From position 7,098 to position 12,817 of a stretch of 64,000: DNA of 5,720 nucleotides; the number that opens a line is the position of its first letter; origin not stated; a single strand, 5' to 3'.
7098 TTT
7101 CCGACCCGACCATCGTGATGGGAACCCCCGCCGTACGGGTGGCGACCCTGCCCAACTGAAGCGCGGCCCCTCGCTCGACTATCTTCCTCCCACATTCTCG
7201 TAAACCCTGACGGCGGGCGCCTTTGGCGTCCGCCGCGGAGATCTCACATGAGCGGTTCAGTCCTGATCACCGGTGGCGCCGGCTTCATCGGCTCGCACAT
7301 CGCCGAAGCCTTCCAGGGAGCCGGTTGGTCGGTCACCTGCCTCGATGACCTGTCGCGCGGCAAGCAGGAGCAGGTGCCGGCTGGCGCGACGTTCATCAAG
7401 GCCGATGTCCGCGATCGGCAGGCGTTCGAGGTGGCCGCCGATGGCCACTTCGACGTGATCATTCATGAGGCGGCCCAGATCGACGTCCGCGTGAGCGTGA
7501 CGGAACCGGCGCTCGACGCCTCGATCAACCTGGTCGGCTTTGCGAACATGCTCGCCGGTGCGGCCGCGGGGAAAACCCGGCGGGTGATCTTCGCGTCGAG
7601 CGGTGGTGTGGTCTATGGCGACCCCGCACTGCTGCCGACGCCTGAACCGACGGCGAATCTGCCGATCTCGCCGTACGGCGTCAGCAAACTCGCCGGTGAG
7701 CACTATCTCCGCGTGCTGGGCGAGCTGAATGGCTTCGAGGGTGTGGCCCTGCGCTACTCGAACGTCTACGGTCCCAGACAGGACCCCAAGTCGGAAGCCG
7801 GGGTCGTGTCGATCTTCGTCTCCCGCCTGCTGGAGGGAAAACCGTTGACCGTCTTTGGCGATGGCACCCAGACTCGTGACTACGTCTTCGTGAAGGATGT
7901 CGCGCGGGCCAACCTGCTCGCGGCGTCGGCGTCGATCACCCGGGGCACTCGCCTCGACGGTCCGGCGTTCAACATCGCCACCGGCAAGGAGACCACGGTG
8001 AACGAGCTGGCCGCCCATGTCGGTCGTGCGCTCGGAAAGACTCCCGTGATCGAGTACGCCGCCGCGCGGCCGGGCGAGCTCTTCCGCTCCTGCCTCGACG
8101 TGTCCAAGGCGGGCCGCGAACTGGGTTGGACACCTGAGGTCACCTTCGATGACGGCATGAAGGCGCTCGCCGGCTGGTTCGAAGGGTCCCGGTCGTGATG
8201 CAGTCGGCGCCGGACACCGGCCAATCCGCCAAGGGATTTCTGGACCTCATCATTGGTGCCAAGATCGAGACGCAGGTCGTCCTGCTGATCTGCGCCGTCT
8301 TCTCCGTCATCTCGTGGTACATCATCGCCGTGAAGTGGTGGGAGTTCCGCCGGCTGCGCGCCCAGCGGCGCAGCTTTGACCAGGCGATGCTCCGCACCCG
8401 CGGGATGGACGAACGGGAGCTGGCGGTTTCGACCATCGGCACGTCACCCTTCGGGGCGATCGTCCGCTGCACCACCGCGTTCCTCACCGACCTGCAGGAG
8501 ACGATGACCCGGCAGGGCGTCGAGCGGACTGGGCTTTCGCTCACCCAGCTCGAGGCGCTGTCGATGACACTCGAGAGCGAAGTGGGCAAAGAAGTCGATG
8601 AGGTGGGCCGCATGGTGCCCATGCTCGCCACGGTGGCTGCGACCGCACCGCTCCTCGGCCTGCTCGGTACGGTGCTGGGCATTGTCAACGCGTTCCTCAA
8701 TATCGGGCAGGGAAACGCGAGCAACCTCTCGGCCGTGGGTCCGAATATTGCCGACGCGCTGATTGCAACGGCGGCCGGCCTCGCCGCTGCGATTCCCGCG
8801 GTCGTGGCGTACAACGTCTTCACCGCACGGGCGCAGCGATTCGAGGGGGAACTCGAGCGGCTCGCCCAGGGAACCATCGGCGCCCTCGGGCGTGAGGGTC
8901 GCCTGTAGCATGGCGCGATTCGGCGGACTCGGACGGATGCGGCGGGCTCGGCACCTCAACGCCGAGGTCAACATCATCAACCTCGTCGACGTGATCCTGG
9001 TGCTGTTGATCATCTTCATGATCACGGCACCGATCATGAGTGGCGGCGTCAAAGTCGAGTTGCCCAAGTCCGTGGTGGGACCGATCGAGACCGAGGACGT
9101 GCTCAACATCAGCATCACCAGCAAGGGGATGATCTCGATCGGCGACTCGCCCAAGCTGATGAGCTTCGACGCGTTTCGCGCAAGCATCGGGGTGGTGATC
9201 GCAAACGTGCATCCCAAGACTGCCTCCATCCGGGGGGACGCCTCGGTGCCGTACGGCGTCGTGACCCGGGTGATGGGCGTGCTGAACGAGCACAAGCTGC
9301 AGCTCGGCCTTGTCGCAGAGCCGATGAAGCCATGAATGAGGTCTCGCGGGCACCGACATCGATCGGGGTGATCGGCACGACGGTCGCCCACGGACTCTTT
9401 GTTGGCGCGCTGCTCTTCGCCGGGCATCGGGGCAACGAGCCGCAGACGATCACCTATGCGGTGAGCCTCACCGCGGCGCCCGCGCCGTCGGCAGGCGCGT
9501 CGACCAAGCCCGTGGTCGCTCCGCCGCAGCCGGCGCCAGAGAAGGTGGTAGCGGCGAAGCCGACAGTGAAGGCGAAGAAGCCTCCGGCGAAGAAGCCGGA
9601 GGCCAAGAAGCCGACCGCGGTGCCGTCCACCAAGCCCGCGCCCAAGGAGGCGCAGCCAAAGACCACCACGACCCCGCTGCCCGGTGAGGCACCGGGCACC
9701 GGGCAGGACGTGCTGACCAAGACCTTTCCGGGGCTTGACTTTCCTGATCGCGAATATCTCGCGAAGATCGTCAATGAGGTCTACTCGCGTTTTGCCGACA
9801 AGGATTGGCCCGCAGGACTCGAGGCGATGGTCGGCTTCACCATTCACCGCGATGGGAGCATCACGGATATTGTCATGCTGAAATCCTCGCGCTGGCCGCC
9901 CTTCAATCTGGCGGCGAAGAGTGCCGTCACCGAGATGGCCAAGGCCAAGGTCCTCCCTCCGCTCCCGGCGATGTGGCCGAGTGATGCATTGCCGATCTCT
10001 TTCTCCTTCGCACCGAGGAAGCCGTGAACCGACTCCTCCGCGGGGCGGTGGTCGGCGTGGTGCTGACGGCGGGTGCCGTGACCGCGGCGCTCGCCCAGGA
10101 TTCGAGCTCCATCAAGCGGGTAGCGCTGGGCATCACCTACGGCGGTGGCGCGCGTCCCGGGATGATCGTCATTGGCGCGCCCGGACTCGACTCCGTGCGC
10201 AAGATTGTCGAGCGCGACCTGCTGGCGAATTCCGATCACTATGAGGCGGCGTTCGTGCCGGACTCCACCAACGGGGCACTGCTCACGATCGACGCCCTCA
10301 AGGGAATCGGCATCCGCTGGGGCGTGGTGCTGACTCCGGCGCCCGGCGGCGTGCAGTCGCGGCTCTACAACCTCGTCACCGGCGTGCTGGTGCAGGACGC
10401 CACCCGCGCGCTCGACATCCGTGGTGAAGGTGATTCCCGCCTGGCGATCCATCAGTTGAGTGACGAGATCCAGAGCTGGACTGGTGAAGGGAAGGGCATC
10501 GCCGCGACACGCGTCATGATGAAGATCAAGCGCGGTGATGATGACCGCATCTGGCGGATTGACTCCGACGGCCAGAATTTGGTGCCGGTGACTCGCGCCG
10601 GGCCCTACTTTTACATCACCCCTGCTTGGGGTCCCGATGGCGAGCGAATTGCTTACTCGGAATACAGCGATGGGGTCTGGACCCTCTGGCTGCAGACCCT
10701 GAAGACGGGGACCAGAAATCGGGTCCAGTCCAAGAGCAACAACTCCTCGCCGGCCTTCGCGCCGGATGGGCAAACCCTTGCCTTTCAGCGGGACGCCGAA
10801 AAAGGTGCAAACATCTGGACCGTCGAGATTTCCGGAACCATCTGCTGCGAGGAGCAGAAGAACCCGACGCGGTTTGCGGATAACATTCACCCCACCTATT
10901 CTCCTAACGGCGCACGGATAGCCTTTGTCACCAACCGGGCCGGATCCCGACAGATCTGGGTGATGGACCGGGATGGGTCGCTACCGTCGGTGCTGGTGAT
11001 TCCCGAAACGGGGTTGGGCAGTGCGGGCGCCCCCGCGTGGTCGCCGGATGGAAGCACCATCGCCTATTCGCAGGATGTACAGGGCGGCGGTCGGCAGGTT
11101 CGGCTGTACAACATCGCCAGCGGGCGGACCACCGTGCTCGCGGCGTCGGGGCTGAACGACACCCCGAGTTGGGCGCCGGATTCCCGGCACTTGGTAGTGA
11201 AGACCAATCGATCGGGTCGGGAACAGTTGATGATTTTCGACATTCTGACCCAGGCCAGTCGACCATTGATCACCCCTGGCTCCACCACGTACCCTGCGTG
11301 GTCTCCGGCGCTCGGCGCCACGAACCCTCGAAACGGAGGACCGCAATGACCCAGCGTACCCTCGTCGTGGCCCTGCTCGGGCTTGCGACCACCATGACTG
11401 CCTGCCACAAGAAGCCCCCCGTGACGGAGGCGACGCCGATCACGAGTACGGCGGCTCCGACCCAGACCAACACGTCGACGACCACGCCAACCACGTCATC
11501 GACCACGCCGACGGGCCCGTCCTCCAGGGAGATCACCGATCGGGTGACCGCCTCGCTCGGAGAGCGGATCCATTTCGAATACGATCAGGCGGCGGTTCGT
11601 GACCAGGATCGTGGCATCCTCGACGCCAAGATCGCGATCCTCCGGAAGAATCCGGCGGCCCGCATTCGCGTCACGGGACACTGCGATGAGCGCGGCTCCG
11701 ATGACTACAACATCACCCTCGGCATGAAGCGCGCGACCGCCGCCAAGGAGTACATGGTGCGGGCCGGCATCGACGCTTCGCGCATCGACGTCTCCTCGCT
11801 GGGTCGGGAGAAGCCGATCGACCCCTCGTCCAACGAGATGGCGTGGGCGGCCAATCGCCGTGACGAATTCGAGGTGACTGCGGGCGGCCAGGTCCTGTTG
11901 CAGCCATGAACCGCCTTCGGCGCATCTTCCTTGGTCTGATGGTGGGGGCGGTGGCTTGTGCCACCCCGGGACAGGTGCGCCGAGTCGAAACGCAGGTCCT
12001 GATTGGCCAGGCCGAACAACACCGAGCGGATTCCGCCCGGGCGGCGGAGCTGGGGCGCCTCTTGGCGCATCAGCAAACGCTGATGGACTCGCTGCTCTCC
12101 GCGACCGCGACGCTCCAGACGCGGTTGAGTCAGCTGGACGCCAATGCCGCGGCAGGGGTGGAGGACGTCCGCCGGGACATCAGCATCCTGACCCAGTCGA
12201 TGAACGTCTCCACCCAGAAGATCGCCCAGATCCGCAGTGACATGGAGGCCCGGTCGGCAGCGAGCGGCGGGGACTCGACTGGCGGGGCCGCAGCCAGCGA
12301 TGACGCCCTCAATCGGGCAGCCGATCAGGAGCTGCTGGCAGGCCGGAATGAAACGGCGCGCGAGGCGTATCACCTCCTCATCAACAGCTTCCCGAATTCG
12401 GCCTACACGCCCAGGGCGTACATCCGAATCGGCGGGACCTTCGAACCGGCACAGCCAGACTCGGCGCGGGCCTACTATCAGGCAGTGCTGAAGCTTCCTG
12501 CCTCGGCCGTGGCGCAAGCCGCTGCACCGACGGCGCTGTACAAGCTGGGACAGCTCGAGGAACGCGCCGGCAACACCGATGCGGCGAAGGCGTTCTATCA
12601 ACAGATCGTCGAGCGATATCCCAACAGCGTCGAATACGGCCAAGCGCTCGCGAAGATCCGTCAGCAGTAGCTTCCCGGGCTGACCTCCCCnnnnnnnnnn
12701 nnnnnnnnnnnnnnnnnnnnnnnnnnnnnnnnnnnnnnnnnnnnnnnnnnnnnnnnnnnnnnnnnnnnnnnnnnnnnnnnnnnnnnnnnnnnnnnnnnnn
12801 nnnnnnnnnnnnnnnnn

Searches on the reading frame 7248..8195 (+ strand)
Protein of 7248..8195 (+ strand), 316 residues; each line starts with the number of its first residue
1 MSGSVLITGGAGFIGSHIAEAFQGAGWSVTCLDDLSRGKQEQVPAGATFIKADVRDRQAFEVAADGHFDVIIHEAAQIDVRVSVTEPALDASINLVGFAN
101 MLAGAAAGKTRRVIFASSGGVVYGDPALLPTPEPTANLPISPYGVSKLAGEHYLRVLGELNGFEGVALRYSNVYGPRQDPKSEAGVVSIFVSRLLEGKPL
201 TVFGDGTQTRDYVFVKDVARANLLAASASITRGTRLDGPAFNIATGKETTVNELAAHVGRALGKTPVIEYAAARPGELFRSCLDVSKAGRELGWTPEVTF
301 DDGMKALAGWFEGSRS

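Call 15: search_protein_families(library=pfam, proteins=[window:7248-8195:+], max_evalue=0.01)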
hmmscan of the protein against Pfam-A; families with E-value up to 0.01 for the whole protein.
window:7248-8195:+ (316 aa): 9 families
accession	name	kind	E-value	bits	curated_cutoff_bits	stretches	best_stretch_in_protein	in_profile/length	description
PF01370.27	Epimerase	-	5.1e-57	193.5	20.9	1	5-228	1-227/240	NAD dependent epimerase/dehydratase family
PF16363.11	GDP_Man_Dehyd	-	4.4e-48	164.9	27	1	6-305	1-330/332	GDP-mannose 4,6 dehydratase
PF01073.25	3Beta_HSD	-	2.5e-20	73.1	22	1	6-264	1-270/280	3-beta hydroxysteroid dehydrogenase/isomerase family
PF04321.23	RmlD_sub_bind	-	6e-17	62.1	27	1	5-264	3-233/287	RmlD substrate binding domain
PF02719.21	Polysacc_synt_2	-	2.3e-11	43.8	20.2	1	5-277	1-267/293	Polysaccharide biosynthesis protein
PF07993.18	NAD_binding_4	-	1.5e-08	34.6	20.1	1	67-187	88-216/258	Male sterility protein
PF05368.20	NmrA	-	7.5e-05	22.9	27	1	3-80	3-86/298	NmrA-like family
PF00106.31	adh_short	-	0.00036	20.5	26.6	1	5-65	3-69/195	short chain dehydrogenase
PF13561.12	adh_short_C2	-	0.0033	17.5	27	1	14-102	8-112/236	Enoyl-(Acyl carrier protein) reductase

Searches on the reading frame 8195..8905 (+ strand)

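Call 15: search_protein_families(library=pfam, proteins=[window:8195-8905:+], max_evalue=0.01)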
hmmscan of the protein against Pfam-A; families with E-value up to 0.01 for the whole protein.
window:8195-8905:+ (237 aa): 1 family
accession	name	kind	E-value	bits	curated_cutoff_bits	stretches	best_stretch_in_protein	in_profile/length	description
PF01618.21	MotA_ExbB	-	1.1e-31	109.7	22.9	1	102-221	7-126/127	MotA/TolQ/ExbB proton channel family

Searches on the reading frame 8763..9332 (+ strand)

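Call 15: search_protein_families(library=pfam, proteins=[window:8763-9332:+], max_evalue=0.01)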
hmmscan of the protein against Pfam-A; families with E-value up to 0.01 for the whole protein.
window:8763-9332:+ (190 aa): 1 family
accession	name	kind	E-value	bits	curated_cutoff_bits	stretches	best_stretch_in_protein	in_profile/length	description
PF02472.21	ExbD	-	4e-18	66.1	25.4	1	64-180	3-119/128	Biopolymer transport protein ExbD/TolR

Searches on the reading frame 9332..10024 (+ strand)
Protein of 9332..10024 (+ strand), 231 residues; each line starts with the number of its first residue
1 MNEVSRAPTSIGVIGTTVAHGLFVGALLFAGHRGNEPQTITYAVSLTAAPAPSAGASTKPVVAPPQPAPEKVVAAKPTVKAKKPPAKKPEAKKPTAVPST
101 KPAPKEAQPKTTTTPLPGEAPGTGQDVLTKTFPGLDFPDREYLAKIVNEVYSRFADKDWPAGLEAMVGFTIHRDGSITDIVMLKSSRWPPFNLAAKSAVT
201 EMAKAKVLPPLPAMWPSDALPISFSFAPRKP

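Call 15: search_protein_families(library=pfam, proteins=[window:9332-10024:+], max_evalue=0.01)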
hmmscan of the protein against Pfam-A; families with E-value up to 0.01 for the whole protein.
window:9332-10024:+ (231 aa): 2 families
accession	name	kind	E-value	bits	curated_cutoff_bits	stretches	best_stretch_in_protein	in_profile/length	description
PF13103.11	TonB_2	-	5e-12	46.2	22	1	140-226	2-85/85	TonB C terminal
PF03544.19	TonB_C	-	0.0033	18.3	24.6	0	166-205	19-57/79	Gram-negative bacterial TonB protein C-terminal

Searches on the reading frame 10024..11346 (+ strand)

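Call 15: search_protein_families(library=pfam, proteins=[window:10024-11346:+], max_evalue=0.01)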
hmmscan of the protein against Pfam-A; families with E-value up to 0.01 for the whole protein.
window:10024-11346:+ (441 aa): 6 families
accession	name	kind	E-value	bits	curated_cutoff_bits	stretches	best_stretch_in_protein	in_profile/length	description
PF07676.18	PD40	-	4.4e-30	103.4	20.9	3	331-358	8-35/38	WD40-like Beta Propeller Repeat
PF25174.1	Beta-prop_THOC3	-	1.9e-07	30.8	305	1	175-258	72-150/272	THOC3 beta-propeller domain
PF00930.27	DPPIV_N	-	9.5e-07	28.3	22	0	331-349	100-118/354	Dipeptidyl peptidase IV (DPP IV) N-terminal region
PF23389.1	Beta-prop_WDR19_1st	-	0.0018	17.8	27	0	306-412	17-115/325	WDR19 first beta-propeller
PF10647.15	Gmad1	-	0.0026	18.1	20.5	0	289-341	27-74/251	Lipoprotein LpqB beta-propeller domain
PF14583.12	Pectate_lyase22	-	0.0075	15.5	30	0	173-222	215-265/386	Oligogalacturonate lyase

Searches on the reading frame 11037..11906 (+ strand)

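Call 15: search_protein_families(library=pfam, proteins=[window:11037-11906:+], max_evalue=0.01)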
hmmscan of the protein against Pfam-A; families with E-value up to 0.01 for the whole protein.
window:11037-11906:+ (290 aa): 1 family
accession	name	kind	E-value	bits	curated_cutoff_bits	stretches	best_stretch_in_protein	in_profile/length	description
PF00691.25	OmpA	-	2.7e-17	63.3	27.2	1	180-273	2-97/98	OmpA family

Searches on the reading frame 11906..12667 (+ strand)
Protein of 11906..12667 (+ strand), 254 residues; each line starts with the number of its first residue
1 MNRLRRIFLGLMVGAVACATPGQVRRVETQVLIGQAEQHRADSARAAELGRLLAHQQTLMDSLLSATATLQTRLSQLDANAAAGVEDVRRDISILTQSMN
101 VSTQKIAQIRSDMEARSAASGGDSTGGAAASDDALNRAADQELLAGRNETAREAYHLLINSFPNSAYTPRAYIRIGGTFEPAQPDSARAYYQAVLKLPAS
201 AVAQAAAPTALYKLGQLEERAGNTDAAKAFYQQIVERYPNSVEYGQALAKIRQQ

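Call 15: search_protein_families(library=pfam, proteins=[window:11906-12667:+], max_evalue=0.01)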
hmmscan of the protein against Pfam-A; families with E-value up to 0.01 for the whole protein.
window:11906-12667:+ (254 aa): 9 families
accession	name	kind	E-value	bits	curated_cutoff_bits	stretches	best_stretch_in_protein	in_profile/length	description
PF13174.12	TPR_6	-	7.5e-16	58.1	26.3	1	210-241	2-33/33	Tetratricopeptide repeat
PF13428.12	TPR_14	-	9.7e-09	35.5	23.5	1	209-251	2-44/44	Tetratricopeptide repeat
PF07719.23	TPR_2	-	1.2e-07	31.7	27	1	209-240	2-33/34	Tetratricopeptide repeat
PF13424.12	TPR_12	-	6e-07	30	30.1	1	209-239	46-76/77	Tetratricopeptide repeat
PF13181.12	TPR_8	-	3e-06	27.4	25.7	1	209-240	2-33/34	Tetratricopeptide repeat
PF13432.12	TPR_16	-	2.7e-05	25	32.7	1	183-241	12-64/65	Tetratricopeptide repeat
PF14559.12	TPR_19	-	0.00015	22.5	25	1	183-251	6-68/68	Tetratricopeptide repeat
PF00515.34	TPR_1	-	0.0004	20.5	27.8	1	209-240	2-33/34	Tetratricopeptide repeat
PF13525.12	YfiO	-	0.0031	17.7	25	0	206-247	3-44/203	Outer membrane lipoprotein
